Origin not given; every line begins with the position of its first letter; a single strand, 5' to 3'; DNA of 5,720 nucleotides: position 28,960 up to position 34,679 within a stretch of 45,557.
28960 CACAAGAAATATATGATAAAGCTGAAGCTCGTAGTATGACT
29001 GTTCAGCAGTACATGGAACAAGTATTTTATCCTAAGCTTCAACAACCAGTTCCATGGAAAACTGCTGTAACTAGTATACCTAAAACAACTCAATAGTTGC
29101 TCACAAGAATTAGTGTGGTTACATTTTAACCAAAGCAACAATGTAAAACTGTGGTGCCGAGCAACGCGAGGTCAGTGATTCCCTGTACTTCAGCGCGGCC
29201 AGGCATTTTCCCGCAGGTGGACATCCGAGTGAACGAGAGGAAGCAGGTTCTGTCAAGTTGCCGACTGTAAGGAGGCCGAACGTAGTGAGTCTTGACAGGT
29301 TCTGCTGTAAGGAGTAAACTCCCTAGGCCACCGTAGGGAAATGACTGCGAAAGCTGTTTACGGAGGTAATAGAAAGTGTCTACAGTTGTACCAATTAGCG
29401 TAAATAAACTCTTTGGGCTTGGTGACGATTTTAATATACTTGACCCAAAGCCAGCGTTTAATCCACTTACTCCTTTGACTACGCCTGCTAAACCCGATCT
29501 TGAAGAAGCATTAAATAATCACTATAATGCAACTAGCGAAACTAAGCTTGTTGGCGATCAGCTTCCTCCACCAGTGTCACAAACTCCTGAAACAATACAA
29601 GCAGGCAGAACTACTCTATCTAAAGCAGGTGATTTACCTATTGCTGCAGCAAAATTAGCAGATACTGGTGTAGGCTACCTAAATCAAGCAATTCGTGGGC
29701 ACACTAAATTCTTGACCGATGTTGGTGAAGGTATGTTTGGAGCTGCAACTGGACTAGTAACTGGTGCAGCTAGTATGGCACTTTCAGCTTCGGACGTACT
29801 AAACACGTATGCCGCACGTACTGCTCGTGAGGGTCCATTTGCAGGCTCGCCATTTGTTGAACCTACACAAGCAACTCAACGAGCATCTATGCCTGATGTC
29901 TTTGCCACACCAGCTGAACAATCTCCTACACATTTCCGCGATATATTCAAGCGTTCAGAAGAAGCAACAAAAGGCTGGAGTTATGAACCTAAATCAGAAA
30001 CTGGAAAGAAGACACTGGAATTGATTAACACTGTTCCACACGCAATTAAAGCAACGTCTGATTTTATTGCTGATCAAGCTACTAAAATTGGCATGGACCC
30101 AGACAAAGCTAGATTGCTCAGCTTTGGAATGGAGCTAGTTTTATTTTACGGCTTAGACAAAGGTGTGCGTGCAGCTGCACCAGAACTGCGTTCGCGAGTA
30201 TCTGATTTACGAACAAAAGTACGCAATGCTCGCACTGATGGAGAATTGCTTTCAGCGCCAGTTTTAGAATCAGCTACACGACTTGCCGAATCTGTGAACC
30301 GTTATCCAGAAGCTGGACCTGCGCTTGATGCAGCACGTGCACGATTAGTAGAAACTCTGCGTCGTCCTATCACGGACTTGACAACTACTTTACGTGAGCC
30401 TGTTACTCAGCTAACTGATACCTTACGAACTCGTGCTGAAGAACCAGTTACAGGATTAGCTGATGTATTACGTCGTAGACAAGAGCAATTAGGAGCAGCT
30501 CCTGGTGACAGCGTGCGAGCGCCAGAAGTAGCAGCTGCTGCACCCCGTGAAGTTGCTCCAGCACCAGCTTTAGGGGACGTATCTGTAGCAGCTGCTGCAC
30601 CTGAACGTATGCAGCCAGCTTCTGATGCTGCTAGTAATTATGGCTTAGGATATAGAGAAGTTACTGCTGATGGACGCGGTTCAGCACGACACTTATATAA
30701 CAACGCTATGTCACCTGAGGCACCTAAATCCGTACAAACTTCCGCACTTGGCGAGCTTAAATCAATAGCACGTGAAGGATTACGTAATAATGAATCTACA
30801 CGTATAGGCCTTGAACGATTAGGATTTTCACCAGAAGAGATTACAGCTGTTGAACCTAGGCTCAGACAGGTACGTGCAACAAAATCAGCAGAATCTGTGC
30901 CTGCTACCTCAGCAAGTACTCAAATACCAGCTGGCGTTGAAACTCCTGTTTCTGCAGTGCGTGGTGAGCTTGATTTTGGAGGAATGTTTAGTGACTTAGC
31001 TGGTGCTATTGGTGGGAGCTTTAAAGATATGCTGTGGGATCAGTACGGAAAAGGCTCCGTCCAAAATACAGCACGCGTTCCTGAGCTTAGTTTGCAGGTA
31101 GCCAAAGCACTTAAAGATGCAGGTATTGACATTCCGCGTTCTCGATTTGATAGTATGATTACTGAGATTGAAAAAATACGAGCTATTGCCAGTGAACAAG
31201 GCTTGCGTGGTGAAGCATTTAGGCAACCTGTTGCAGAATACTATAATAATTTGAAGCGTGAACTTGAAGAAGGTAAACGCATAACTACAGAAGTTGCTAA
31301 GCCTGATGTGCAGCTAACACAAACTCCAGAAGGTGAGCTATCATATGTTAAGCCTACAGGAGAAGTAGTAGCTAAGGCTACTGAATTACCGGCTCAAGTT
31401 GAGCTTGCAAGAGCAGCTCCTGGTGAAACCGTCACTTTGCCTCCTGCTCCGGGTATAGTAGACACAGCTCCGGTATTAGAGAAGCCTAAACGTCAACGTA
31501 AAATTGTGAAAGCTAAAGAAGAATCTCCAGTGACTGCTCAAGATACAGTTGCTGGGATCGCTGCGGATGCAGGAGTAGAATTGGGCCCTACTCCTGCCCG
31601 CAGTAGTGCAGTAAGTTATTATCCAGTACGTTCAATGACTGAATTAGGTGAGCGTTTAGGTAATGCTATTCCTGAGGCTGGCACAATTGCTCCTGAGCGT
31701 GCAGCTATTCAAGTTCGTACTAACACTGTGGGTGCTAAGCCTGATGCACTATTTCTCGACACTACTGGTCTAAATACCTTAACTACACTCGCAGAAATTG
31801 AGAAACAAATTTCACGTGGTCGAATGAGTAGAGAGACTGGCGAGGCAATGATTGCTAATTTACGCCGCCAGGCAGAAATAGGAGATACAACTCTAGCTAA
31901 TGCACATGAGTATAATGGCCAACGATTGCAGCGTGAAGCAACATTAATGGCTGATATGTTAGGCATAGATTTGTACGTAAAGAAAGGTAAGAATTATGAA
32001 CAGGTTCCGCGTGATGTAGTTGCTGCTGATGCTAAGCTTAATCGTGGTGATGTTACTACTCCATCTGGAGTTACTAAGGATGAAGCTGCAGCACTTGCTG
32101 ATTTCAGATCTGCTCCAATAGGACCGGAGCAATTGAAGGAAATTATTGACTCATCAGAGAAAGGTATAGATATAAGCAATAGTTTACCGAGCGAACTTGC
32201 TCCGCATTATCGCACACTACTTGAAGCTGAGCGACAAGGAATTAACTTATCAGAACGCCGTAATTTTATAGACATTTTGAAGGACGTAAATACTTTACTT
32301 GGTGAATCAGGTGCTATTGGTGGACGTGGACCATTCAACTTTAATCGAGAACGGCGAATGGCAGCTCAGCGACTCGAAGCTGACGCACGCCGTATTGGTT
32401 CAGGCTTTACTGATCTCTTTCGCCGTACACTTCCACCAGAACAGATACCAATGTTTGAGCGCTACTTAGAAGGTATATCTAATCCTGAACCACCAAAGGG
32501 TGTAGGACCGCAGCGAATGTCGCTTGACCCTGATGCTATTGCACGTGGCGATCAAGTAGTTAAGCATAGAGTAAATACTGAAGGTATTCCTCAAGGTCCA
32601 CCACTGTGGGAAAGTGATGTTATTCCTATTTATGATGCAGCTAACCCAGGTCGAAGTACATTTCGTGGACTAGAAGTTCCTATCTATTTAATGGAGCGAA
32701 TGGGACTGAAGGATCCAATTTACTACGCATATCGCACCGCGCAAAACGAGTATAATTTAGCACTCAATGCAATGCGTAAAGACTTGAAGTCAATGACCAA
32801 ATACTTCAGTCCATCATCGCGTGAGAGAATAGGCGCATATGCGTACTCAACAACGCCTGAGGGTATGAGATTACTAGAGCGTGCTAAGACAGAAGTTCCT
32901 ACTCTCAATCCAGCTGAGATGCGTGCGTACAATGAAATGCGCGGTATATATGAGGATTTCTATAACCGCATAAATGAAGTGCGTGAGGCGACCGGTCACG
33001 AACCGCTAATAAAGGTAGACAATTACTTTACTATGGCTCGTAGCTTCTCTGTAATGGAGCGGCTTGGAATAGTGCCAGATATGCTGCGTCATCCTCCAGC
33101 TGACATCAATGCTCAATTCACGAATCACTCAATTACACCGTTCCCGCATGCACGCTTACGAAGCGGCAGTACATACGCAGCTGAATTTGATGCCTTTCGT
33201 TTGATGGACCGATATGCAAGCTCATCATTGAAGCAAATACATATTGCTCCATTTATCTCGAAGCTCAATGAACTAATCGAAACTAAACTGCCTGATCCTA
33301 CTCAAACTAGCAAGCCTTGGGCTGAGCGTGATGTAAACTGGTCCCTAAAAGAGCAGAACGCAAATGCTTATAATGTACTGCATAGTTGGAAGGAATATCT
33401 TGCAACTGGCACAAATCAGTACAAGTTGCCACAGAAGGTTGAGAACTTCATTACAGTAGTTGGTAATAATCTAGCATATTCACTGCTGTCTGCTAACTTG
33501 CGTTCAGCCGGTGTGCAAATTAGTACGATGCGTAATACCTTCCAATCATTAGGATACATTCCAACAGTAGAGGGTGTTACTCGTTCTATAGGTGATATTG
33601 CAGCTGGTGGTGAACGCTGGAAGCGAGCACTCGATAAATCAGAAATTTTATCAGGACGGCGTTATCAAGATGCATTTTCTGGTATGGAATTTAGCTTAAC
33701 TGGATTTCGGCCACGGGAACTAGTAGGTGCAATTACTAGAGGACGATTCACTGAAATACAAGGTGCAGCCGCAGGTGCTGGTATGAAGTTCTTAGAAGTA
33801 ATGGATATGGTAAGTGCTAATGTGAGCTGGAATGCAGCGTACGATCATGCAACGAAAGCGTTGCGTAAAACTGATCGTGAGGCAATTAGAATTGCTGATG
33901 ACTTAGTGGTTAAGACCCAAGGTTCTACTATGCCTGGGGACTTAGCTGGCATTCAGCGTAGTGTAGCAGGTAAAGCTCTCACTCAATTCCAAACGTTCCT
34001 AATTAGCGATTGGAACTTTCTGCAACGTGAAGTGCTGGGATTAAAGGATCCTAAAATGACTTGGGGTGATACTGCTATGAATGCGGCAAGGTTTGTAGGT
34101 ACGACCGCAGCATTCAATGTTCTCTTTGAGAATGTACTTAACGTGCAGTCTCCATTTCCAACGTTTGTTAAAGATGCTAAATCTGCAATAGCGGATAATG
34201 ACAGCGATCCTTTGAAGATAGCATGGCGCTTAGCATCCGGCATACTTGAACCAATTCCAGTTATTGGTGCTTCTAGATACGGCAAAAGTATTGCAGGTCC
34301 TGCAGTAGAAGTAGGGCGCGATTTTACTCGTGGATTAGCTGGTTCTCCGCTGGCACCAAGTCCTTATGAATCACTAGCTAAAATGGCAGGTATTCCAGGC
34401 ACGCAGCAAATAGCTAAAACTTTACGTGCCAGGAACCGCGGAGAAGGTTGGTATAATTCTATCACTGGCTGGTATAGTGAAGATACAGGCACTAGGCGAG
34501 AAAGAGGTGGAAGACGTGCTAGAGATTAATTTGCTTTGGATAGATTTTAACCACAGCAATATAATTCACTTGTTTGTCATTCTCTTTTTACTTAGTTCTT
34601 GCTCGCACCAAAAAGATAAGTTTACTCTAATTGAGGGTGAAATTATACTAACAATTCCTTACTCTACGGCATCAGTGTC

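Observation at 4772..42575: Six-copy family of structured intergenic elements: covarying closing helix plus a hairpin with TTGACA in both arms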

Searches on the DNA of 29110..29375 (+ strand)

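Call 106: search_dna_similar(query=window:29110-29375:+, collection=phages, mode=distant, max_evalue=0.01, max_rows=15)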
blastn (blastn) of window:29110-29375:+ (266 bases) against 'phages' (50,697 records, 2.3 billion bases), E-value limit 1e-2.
No match.

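Call 107: search_dna_similar(query=window:29110-29375:+, collection=plasmids, mode=distant, max_evalue=0.01, max_rows=15)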
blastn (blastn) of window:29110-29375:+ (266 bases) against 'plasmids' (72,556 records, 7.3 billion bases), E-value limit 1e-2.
No match.

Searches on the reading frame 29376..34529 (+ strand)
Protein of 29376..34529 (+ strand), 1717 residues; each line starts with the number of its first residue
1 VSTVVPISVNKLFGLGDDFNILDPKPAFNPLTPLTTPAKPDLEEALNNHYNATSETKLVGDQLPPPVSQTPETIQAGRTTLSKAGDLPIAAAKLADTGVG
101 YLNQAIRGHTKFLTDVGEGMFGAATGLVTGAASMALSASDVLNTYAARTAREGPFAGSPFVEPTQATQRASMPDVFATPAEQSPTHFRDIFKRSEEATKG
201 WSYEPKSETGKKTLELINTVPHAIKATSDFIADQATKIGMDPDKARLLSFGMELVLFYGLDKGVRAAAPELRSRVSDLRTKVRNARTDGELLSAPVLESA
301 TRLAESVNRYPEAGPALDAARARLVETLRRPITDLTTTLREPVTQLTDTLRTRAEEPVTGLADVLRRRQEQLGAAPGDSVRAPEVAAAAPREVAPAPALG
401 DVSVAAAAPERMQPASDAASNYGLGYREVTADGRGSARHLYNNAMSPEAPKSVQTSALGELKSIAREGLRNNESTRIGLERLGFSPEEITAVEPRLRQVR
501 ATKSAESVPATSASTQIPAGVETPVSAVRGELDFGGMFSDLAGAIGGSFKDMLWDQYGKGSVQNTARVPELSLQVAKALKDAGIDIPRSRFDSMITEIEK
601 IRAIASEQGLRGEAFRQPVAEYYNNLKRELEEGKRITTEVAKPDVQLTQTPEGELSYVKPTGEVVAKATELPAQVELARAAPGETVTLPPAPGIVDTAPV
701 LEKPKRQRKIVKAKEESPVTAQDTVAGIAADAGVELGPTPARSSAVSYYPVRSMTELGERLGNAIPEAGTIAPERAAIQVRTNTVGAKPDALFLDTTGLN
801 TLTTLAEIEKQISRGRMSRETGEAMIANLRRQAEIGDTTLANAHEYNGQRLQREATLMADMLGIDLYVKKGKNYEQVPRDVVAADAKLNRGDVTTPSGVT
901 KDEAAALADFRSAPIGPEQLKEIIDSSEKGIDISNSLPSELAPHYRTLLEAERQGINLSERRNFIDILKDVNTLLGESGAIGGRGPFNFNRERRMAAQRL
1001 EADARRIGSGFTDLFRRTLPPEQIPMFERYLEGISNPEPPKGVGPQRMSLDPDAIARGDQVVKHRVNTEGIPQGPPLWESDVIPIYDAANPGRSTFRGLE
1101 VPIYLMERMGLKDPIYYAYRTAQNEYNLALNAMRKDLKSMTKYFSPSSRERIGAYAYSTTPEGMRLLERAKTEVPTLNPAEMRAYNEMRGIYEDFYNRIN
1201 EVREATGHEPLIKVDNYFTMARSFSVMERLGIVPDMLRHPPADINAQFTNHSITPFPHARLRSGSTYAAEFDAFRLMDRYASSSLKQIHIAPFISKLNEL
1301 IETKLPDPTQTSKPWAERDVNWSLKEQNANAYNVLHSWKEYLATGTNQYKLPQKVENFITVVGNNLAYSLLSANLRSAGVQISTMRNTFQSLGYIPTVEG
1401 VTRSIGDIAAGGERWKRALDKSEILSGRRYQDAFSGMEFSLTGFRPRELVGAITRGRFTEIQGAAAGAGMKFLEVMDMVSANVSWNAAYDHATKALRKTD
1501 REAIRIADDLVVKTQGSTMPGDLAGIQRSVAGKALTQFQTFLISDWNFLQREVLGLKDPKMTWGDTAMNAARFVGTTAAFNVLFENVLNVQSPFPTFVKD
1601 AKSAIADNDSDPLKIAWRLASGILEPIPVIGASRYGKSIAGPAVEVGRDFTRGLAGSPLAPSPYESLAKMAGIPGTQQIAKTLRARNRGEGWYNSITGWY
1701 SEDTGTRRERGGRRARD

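Call 22: search_protein_families(library=phrogs, proteins=[window:29376-34529:+], max_evalue=0.00001)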
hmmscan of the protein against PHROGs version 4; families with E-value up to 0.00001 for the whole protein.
window:29376-34529:+ (1717 aa): 1 family
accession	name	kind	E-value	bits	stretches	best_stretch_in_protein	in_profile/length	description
phrog_9880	-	unknown function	5.7e-11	41.7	1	1329-1557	1830-2051/2231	-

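Call 69: search_protein_families(library=pfam, proteins=[window:29376-34529:+], max_evalue=0.01)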
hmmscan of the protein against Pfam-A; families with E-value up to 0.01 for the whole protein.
window:29376-34529:+ (1717 aa): 0 families

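Call 80: search_solved_structures(query=window:29376-34529:+, max_evalue=1)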
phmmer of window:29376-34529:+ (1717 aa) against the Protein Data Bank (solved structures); distinct sequences matched with E-value up to 1: 1.
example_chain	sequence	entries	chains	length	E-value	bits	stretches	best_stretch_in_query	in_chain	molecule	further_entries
6xky_A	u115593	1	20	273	0.18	12.1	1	467-605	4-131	Flagellin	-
